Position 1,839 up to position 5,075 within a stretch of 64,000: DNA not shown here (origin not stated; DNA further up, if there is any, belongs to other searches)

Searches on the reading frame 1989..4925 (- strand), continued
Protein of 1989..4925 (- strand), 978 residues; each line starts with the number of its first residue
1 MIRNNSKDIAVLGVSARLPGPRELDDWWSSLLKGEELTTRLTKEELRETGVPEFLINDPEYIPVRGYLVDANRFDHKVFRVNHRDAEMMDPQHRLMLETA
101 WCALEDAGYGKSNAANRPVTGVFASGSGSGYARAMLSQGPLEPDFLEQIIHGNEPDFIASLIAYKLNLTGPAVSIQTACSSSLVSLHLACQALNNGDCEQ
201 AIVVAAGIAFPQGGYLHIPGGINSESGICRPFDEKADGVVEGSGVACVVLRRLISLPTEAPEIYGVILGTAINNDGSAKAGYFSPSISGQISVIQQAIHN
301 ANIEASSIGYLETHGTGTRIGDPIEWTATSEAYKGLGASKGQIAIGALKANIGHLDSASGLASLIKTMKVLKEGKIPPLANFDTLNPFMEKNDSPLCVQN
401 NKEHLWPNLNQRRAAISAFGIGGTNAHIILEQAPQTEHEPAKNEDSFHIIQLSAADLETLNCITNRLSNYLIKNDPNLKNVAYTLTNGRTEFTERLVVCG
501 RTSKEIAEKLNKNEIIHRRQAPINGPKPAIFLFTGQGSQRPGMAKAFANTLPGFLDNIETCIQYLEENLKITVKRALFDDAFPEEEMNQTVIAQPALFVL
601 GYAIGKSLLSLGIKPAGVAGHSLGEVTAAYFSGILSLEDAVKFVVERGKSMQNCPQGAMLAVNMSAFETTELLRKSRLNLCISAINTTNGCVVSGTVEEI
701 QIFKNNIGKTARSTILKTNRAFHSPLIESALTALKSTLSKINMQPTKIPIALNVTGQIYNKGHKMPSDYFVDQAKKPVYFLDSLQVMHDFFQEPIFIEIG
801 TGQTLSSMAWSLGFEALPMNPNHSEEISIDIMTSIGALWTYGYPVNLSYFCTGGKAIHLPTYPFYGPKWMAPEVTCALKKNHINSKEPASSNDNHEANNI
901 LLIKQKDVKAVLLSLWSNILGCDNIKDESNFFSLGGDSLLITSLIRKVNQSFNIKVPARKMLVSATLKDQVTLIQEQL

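Call 65: fold_search(model_id=the predicted structure, library=pdb)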
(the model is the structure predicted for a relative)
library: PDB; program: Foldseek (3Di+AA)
matches with E <= 10: 1474; with E <= 0.001: 289
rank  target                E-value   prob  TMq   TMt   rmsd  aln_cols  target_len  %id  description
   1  4bg1                  2.3e-14  1.00  0.67  0.54   4.1       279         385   11  Three dimensional structure of human gamma-butyrobetaine hydroxylase in complex with 1-(3-Carboxypropyl)-1-methylpyrroli (released 2014-03-12)
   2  3o2g                  4.0e-14  1.00  0.67  0.53   5.1       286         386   12  Crystal Structure of Human gamma-butyrobetaine,2-oxoglutarate dioxygenase 1 (BBOX1) (released 2010-09-15)
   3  3ms5                  4.2e-14  1.00  0.67  0.54   5.1       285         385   12  Crystal Structure of Human gamma-butyrobetaine,2-oxoglutarate dioxygenase 1 (BBOX1) (released 2010-05-12)
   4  6npb_A                7.9e-14  1.00  0.66  0.54   4.8       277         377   14  X-ray crystal structure of TmpA, 2-trimethylaminoethylphosphonate hydroxylase, with Fe and 2OG (released 2019-03-06)
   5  4bgm                  1.7e-13  1.00  0.67  0.54   5.0       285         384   12  Three dimensional structure of human gamma-butyrobetaine hydroxylase in complex with 3-Carboxy-N-(2-fluoroethyl)-N,N-dim (released 2014-03-12)
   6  7n7v_B                3.7e-12  1.00  0.52  0.50  11.0       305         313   18  Crystal structure of TtnM, a Fe(II)-alpha-ketoglutarate-dependent hydroxylase from the tautomycetin biosynthesis pathw (released 2022-07-06)
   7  6npc_B                6.9e-12  1.00  0.66  0.54   3.9       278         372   14  X-ray crystal structure of TmpA, 2-trimethylaminoethylphosphonate hydroxylase, with Fe, 2OG, and 2-trimethylaminoethyl (released 2019-03-06)
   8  6npb_B                1.0e-11  1.00  0.67  0.54   4.8       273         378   14  X-ray crystal structure of TmpA, 2-trimethylaminoethylphosphonate hydroxylase, with Fe and 2OG (released 2019-03-06)
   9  4oj8_B                1.0e-11  1.00  0.59  0.64   5.3       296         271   13  Crystal structure of carbapenem synthase in complex with (3S,5S)-carbapenam (released 2014-04-02)
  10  7n7v_A                1.2e-11  1.00  0.51  0.48  11.8       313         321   16  Crystal structure of TtnM, a Fe(II)-alpha-ketoglutarate-dependent hydroxylase from the tautomycetin biosynthesis pathw (released 2022-07-06)
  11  8cdf                  1.9e-11  1.00  0.56  0.56   5.0       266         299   16  Structure of glutarate hydroxylase (GlaH) from Escherichia coli at a resolution of 1.8 angstrom obtained as a contaminan (released 2023-05-31)
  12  1nx4_B                2.1e-11  1.00  0.56  0.64   6.4       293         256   15  The crystal structure of carbapenem synthase (CarC) (released 2003-06-17)
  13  1nx8_B                3.3e-11  1.00  0.60  0.69   5.8       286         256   14  Structure of carbapenem synthase (CarC) complexed with N-acetyl proline (released 2003-06-17)
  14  3n6w                  4.0e-11  1.00  0.59  0.51   5.3       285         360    9  Crystal structure of human gamma-butyrobetaine hydroxylase (released 2010-07-21)
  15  5bkc_B                4.0e-11  1.00  0.62  0.69   5.4       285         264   15  Crystal structure of AAD-1 in complex with (R)-diclofop, Mn(II), and 2-oxoglutarate (released 2019-06-12)
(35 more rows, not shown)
